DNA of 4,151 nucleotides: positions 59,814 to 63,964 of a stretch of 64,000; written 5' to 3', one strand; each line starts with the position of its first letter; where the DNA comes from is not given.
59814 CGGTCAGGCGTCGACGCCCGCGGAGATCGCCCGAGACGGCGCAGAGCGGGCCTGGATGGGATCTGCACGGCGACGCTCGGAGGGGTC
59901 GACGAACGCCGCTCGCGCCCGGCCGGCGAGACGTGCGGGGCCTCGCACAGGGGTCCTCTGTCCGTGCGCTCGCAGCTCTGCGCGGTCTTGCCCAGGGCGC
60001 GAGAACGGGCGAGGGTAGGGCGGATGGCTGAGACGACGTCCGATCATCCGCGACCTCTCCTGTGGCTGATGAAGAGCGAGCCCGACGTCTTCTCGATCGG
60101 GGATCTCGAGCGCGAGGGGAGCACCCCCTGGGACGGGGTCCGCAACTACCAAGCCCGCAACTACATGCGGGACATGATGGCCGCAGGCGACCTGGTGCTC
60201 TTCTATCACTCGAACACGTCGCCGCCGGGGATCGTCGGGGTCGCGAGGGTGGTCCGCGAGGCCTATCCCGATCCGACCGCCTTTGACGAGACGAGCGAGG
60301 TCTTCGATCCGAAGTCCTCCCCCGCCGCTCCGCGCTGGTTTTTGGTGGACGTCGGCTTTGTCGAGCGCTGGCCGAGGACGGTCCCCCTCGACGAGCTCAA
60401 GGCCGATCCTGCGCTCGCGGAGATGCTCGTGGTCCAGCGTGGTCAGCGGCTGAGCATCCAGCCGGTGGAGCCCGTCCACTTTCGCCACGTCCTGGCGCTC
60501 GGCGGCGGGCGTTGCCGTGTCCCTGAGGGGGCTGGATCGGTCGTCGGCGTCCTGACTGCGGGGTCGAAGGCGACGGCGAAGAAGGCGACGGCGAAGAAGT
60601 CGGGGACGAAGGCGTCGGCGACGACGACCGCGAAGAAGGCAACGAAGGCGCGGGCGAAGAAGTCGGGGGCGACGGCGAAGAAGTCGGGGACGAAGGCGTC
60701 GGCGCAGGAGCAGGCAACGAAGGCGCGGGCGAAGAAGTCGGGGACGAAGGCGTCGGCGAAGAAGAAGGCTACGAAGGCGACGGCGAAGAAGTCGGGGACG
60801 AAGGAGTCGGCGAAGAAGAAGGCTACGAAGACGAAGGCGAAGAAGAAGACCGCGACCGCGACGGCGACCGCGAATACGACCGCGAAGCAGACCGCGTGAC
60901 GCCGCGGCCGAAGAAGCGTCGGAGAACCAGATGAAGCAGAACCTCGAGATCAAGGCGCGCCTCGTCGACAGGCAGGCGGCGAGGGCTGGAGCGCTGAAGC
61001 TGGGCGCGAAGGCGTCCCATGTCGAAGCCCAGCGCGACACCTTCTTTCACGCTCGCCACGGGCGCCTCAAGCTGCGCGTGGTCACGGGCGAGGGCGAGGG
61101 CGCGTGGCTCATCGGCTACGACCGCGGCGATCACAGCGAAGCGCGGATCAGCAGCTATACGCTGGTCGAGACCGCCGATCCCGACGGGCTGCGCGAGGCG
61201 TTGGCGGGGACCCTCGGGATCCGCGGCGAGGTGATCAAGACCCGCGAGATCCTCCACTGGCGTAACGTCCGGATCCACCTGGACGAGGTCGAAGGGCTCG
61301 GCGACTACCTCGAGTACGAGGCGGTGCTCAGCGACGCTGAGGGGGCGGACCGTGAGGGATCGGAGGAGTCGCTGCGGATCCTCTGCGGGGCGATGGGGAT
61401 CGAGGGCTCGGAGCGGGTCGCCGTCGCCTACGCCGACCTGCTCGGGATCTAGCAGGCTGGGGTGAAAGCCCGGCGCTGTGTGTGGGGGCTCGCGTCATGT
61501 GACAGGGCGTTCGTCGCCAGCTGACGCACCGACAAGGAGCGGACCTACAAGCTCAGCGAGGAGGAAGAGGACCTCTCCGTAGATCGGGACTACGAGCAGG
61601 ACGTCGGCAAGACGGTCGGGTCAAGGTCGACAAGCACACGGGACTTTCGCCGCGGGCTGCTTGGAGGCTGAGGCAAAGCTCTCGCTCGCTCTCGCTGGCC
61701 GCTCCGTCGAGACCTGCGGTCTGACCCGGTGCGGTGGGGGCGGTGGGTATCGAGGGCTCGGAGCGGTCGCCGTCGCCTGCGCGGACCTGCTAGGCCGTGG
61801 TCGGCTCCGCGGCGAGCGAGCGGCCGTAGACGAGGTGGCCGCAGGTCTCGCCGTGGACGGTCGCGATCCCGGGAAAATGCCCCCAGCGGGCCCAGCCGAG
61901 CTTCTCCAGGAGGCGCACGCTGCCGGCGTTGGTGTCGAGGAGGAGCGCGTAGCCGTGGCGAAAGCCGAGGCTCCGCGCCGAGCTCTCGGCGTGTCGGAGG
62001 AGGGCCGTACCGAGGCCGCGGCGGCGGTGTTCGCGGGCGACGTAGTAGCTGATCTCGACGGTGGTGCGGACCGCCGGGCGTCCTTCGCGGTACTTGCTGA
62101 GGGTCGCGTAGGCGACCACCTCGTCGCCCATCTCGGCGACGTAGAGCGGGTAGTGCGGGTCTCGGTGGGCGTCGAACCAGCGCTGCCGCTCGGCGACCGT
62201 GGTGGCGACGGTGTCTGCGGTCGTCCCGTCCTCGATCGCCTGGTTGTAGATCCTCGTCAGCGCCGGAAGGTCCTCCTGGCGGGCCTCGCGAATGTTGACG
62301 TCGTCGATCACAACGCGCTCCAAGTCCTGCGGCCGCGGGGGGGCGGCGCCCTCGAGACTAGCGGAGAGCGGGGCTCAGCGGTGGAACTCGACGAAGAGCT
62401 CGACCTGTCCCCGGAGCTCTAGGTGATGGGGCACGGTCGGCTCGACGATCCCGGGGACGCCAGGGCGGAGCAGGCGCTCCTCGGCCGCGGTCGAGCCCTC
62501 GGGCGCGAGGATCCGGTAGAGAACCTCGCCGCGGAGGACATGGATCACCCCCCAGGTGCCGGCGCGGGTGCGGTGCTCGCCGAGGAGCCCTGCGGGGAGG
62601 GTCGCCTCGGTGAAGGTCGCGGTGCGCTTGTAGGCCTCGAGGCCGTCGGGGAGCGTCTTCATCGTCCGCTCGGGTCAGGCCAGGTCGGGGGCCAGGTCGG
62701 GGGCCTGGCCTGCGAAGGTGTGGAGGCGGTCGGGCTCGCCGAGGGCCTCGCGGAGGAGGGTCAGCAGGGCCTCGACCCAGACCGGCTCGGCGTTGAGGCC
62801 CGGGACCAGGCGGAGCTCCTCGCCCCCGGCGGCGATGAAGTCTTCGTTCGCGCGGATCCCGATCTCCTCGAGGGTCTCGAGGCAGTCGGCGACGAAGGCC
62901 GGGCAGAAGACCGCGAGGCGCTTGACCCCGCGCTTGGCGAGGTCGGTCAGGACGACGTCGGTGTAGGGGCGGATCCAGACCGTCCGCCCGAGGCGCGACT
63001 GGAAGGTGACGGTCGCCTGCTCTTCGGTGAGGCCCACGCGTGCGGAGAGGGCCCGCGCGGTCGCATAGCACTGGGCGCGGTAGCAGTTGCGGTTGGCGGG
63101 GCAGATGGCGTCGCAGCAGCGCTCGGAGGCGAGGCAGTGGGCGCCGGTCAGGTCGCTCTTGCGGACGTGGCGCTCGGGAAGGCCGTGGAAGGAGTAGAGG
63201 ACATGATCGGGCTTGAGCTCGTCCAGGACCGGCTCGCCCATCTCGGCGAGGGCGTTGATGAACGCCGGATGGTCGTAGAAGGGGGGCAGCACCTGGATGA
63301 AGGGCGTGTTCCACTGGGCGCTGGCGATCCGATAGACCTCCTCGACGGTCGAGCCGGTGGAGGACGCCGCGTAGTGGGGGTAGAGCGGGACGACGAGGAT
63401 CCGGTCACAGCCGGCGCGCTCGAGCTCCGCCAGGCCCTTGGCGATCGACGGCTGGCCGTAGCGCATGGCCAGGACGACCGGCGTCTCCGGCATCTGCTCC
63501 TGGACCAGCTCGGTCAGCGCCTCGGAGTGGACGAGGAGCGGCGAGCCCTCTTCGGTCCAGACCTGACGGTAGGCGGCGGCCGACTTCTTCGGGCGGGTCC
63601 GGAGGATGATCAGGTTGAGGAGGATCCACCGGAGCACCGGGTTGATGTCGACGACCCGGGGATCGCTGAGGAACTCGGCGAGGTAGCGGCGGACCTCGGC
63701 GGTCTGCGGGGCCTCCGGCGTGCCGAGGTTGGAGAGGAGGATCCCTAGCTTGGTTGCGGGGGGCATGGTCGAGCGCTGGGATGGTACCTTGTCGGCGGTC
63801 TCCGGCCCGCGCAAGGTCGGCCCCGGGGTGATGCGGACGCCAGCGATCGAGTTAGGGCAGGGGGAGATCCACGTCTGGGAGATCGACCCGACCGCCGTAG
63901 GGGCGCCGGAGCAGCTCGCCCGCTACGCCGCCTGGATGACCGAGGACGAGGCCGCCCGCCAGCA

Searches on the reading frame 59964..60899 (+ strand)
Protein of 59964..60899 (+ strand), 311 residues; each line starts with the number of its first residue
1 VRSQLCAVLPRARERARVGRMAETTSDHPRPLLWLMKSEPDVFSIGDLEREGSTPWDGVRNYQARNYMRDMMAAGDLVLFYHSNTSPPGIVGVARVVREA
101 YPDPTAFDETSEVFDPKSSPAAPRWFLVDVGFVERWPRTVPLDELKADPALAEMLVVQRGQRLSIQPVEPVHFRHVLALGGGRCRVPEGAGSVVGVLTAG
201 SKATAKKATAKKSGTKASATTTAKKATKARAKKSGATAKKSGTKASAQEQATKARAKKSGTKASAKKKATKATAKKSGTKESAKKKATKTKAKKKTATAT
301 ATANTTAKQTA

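Call 87: search_protein_families(library=pfam, proteins=[window:59964-60899:+], max_evalue=0.0001)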
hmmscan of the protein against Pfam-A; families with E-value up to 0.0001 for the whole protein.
window:59964-60899:+ (311 aa): 1 family
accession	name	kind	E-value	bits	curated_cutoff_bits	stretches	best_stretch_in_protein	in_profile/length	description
PF01878.24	EVE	-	1.6e-54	184.3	23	1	34-178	3-144/145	EVE domain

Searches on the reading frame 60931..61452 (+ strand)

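Call 87: search_protein_families(library=pfam, proteins=[window:60931-61452:+], max_evalue=0.0001)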
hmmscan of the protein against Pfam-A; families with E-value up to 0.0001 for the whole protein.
window:60931-61452:+ (173 aa): 1 family
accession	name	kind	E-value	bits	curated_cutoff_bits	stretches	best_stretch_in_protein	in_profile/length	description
PF01928.26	CYTH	-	8e-12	45.8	23.2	1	3-138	2-152/179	CYTH domain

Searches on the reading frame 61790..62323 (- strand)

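Call 87: search_protein_families(library=pfam, proteins=[window:61790-62323:-], max_evalue=0.0001)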
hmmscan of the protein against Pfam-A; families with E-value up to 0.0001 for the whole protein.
window:61790-62323:- (177 aa): 6 families
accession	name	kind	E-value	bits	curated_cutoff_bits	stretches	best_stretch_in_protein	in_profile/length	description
PF00583.31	Acetyltransf_1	-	1.9e-19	70.5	20.7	1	44-144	19-116/116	Acetyltransferase (GNAT) family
PF13420.13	Acetyltransf_4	-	8.8e-13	49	24.3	1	11-159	1-149/155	Acetyltransferase (GNAT) domain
PF13302.13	Acetyltransf_3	-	4.9e-11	43.9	25.4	1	10-143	3-136/138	Acetyltransferase (GNAT) domain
PF13508.13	Acetyltransf_7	-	2.1e-10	41.3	27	1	58-144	3-82/84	Acetyltransferase (GNAT) domain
PF13673.13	Acetyltransf_10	-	1e-06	29.1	23.6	1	41-146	14-109/128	Acetyltransferase (GNAT) domain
PF13527.13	Acetyltransf_9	-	5.6e-05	23.6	25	1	10-118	1-103/127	Acetyltransferase (GNAT) domain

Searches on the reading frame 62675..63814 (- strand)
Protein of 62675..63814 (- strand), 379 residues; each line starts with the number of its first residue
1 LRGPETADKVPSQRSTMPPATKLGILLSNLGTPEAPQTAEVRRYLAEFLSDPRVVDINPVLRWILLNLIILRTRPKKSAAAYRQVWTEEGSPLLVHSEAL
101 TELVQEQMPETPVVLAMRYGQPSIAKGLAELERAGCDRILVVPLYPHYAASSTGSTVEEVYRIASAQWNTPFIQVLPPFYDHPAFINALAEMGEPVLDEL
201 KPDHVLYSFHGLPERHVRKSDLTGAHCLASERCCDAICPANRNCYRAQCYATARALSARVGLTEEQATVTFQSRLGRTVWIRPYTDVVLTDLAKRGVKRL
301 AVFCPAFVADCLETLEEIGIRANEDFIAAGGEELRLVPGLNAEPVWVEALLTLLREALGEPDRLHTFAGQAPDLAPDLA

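Call 87: search_protein_families(library=pfam, proteins=[window:62675-63814:-], max_evalue=0.0001)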
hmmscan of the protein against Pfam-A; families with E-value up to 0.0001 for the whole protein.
window:62675-63814:- (379 aa): 2 families
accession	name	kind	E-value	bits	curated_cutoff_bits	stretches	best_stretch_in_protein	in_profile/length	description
PF00762.24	Ferrochelatase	-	7.1e-101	337.8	27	1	22-357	1-316/317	Ferrochelatase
PF01903.22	CbiX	-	1.1e-05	26.2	22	0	98-190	13-105/106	CbiX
